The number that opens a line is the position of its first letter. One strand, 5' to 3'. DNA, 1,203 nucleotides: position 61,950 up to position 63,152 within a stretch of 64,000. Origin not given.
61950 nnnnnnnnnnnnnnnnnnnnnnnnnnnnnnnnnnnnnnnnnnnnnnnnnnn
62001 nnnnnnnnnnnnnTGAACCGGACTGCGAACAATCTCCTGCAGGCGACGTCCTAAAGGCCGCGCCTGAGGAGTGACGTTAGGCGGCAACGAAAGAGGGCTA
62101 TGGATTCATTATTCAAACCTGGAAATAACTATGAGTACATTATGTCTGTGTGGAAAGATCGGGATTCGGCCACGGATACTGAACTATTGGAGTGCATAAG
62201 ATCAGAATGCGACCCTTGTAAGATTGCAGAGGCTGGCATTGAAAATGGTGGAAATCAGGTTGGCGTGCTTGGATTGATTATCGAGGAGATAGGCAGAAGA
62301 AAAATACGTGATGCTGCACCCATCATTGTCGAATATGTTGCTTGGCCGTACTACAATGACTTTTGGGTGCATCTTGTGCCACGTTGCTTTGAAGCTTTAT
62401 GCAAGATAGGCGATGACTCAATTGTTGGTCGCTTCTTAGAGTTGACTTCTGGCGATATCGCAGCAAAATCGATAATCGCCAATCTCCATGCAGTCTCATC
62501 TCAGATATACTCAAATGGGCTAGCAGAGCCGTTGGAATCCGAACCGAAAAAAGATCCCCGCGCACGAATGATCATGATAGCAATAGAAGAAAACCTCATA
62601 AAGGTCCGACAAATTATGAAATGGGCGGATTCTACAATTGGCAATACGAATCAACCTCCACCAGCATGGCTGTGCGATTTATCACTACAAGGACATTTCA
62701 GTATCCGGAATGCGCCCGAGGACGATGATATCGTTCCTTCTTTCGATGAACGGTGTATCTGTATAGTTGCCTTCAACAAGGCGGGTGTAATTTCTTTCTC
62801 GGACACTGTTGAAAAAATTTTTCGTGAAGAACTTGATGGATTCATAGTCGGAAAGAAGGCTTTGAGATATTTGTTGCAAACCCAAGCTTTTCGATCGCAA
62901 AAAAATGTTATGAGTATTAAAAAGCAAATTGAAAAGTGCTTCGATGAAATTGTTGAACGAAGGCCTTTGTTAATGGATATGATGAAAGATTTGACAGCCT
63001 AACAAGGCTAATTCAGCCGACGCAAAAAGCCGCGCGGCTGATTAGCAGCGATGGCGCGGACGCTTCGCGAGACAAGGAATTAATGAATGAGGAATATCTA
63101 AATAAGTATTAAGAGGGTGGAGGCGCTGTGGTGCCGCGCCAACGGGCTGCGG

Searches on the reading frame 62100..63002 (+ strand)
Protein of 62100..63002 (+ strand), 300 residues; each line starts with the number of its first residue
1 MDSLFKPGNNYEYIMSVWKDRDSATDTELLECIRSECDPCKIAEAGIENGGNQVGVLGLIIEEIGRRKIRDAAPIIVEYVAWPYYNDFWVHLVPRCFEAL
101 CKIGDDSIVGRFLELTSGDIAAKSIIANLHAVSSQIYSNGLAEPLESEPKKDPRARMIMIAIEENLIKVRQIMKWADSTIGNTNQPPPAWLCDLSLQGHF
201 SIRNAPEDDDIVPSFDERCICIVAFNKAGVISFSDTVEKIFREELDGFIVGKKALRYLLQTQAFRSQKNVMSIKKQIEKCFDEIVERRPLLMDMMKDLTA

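Call 31: find_encoding_contigs(protein=window:62100-63002:+, flank=10000, max_places=4)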
Protein window:62100-63002:+ (300 aa): no gene with exactly this product is on record in the collection.
